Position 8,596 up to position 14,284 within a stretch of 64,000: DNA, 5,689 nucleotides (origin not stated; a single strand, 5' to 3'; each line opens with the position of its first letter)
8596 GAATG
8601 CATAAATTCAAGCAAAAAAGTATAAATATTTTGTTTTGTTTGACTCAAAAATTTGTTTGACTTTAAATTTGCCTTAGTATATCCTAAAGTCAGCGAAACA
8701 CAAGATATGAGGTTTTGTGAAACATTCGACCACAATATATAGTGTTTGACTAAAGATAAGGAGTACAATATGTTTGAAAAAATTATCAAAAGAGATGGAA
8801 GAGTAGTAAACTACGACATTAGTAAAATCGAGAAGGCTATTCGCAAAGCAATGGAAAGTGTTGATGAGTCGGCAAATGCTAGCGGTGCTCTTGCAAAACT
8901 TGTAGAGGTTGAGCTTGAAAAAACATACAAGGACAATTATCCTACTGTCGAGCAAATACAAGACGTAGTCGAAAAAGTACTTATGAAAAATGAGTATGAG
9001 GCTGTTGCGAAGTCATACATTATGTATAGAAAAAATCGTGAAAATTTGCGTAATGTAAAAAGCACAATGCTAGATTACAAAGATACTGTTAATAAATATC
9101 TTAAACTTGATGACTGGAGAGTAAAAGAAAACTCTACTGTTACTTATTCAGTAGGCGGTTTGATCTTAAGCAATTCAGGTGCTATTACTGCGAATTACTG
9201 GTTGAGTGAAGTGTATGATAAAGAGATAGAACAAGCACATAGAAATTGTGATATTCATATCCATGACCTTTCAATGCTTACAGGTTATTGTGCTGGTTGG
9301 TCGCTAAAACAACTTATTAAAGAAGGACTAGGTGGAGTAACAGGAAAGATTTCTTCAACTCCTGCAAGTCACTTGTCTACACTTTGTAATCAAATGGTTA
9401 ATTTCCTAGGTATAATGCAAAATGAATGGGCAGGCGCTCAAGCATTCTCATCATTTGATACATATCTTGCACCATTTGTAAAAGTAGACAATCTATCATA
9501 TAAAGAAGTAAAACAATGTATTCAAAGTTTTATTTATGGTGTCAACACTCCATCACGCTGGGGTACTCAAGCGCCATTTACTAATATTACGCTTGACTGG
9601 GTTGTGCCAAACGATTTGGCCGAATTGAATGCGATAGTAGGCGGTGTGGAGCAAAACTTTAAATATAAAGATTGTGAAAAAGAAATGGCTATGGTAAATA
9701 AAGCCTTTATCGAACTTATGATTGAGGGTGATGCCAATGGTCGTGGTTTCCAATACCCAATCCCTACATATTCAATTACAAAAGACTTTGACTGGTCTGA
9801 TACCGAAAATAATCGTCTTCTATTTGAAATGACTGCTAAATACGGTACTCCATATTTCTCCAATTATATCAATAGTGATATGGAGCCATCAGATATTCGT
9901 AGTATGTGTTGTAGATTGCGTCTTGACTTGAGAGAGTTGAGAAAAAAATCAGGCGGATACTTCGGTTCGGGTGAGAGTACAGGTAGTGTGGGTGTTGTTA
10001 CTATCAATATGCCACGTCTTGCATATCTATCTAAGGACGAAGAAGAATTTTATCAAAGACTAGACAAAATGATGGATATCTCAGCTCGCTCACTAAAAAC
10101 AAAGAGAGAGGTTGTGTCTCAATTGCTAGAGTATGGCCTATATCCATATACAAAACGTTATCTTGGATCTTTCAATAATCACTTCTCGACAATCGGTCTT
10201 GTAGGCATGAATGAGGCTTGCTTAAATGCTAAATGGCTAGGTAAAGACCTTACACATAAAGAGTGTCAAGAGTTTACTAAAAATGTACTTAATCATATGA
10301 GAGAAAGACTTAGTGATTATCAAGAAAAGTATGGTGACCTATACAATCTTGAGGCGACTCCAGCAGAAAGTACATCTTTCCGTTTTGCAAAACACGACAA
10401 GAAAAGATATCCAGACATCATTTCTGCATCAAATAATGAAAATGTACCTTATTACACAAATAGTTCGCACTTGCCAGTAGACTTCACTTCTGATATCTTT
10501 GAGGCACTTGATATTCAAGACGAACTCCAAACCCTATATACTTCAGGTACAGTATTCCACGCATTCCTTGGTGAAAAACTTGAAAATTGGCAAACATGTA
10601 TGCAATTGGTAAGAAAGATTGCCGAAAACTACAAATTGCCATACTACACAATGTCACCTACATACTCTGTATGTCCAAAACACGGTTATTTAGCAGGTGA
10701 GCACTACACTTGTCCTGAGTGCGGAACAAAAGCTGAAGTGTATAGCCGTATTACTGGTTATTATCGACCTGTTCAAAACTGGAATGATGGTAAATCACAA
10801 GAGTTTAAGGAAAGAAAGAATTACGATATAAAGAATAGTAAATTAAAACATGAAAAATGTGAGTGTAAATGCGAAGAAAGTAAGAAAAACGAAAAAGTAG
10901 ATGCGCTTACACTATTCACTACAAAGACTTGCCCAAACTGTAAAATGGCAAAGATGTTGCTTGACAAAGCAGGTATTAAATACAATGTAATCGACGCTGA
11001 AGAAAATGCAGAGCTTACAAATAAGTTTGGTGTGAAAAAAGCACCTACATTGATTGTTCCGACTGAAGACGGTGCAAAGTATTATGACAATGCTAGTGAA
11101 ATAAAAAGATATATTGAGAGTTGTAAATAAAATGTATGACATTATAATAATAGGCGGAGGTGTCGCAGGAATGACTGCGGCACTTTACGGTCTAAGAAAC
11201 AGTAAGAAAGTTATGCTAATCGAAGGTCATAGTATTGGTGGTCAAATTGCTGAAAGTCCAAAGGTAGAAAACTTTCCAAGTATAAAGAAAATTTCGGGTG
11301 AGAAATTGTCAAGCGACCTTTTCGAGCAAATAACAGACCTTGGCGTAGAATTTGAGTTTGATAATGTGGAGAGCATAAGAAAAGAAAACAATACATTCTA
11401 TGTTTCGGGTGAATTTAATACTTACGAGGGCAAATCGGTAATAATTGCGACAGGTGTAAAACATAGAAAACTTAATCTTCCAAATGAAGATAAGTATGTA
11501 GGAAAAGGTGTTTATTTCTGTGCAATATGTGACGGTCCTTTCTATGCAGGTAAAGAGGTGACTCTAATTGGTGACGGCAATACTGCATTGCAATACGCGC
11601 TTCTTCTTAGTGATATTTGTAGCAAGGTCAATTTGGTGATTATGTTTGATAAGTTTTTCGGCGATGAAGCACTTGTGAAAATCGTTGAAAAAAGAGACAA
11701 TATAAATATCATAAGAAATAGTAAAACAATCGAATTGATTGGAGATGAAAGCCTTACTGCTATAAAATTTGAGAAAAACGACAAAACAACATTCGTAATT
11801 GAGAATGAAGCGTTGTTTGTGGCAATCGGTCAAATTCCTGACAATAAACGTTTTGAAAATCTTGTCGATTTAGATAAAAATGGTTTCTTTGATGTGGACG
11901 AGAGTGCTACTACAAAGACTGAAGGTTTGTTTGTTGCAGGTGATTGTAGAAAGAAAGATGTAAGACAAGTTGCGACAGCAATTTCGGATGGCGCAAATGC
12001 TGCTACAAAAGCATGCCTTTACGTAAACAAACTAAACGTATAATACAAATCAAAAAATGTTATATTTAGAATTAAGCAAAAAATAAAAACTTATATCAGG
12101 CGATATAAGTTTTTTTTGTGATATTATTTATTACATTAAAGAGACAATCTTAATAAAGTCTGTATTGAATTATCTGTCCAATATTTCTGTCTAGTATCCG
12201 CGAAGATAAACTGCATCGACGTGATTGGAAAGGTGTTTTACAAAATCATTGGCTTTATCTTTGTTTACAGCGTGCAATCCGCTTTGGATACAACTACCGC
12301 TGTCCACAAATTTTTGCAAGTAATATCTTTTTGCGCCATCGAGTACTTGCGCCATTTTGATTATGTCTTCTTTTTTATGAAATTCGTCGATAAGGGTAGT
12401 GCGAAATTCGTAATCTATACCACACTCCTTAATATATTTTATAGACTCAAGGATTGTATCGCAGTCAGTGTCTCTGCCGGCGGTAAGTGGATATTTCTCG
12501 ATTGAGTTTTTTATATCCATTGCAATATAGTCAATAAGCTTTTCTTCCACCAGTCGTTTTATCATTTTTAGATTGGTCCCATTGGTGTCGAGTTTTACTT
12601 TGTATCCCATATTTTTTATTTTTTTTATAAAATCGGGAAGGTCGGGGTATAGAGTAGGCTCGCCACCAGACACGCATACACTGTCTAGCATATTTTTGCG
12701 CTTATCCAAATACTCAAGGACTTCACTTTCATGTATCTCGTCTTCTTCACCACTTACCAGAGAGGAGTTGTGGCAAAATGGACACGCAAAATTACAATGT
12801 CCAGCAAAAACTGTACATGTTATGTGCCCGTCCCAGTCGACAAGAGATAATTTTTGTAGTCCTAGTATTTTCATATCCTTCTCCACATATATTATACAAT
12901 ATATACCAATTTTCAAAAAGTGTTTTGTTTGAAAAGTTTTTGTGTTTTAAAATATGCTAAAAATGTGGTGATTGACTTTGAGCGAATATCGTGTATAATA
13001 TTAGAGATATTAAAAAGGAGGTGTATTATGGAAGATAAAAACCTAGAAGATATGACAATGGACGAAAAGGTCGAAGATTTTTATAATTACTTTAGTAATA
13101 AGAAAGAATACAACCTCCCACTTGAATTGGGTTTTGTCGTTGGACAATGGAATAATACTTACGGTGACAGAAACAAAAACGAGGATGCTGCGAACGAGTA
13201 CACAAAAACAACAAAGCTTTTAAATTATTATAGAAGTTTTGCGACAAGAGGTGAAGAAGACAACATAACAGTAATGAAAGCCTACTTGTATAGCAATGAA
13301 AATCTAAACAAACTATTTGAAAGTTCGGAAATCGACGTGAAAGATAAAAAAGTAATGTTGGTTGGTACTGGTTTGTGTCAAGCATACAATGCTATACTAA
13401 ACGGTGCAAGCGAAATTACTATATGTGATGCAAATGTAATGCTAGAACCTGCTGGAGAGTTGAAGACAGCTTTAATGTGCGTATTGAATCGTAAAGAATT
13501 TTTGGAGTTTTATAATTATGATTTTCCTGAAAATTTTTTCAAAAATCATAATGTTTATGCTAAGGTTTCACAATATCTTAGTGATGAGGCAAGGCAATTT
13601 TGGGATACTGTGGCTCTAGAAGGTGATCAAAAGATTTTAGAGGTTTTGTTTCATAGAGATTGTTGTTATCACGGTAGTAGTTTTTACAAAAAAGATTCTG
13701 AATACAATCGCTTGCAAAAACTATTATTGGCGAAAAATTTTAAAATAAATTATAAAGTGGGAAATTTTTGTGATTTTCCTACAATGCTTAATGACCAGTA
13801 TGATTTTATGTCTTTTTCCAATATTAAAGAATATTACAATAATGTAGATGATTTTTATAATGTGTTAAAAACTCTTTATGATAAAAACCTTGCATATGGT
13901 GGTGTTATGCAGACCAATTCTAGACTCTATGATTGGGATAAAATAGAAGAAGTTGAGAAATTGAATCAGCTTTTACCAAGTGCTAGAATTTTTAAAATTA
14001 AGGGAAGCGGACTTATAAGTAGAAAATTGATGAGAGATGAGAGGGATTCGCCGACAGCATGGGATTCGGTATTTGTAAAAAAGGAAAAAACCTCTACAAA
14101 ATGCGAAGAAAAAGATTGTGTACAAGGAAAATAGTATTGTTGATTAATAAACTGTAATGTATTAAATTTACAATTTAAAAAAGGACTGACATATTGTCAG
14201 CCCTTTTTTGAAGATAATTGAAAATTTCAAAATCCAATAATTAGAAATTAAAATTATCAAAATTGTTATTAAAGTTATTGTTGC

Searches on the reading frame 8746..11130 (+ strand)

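Call 15: search_protein_families(library=pfam, proteins=[window:8746-11130:+], max_evalue=0.001)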
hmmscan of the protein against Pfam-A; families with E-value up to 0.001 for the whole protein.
window:8746-11130:+ (794 aa): 6 families
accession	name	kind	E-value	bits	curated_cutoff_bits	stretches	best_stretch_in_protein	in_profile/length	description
PF13597.11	NRDD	-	7e-195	649.4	26.2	1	128-693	1-562/562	Anaerobic ribonucleoside-triphosphate reductase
PF03477.21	ATP-cone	-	5.5e-23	81.8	25.8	1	12-99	2-87/88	ATP cone domain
PF00462.30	Glutaredoxin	-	5.8e-10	39.7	22.9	1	722-771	2-55/60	Glutaredoxin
PF00085.26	Thioredoxin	-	7.1e-05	23.2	23.5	1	715-783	16-91/103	Thioredoxin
PF13417.12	GST_N_3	-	0.0001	23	22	1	723-791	1-68/75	Glutathione S-transferase, N-terminal domain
PF13192.12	Thioredoxin_3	-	0.00012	22.4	24.8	0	726-771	7-55/76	Thioredoxin domain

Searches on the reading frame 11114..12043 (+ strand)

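Call 15: search_protein_families(library=pfam, proteins=[window:11114-12043:+], max_evalue=0.001)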
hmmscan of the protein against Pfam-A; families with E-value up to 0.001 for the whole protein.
window:11114-12043:+ (309 aa): 9 families
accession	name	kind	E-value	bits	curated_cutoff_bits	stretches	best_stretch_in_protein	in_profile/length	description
PF07992.20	Pyr_redox_2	-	4.6e-42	144.8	26.1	1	8-293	1-291/291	Pyridine nucleotide-disulphide oxidoreductase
PF13738.12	Pyr_redox_3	-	6.8e-20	72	30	1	81-276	100-305/305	Pyridine nucleotide-disulphide oxidoreductase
PF01266.30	DAO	-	5.7e-10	39.7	27.9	1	9-43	1-37/353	FAD dependent oxidoreductase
PF00070.33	Pyr_redox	-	1.8e-09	38.4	22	1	149-220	2-80/82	Pyridine nucleotide-disulphide oxidoreductase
PF03486.20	HI0933_like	-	6.3e-07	29.5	50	0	9-41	2-35/244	HI0933-like protein Rossmann domain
PF12831.13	FAD_oxidored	-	7.1e-07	29.3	27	1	9-47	1-40/416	FAD dependent oxidoreductase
PF00890.30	FAD_binding_2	-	2.9e-05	23.9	20.4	1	9-45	1-38/414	FAD binding domain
PF13450.12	NAD_binding_8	-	0.0001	22.9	21.9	1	12-47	1-37/68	NAD(P)-binding Rossmann-like domain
PF01134.28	GIDA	-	0.0009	18.8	22.1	1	9-50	1-40/391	Glucose inhibited division protein A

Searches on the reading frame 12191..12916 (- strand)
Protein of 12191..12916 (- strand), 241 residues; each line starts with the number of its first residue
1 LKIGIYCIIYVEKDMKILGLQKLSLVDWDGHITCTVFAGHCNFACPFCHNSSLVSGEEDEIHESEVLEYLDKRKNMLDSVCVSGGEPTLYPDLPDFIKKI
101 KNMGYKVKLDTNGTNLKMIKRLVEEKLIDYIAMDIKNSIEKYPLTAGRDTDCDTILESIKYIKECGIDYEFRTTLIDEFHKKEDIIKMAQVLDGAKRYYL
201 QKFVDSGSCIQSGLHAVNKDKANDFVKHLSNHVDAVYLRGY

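Call 15: search_protein_families(library=pfam, proteins=[window:12191-12916:-], max_evalue=0.001)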
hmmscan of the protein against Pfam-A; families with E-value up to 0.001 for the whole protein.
window:12191-12916:- (241 aa): 2 families
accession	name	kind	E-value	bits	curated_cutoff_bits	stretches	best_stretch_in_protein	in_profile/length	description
PF04055.27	Radical_SAM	-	8.1e-21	75.3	29.5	1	37-181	3-156/166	Radical SAM superfamily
PF13353.11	Fer4_12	-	2.3e-09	38.1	22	1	33-134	7-112/137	4Fe-4S single cluster domain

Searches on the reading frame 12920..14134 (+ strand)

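Call 15: search_protein_families(library=pfam, proteins=[window:12920-14134:+], max_evalue=0.001)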
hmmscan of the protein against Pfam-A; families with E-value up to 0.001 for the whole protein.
window:12920-14134:+ (404 aa): 1 family
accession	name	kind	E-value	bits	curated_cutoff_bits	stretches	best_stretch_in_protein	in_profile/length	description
PF11899.13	DUF3419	-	3.7e-06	26.8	28.2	1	141-289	30-165/385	Protein of unknown function (DUF3419)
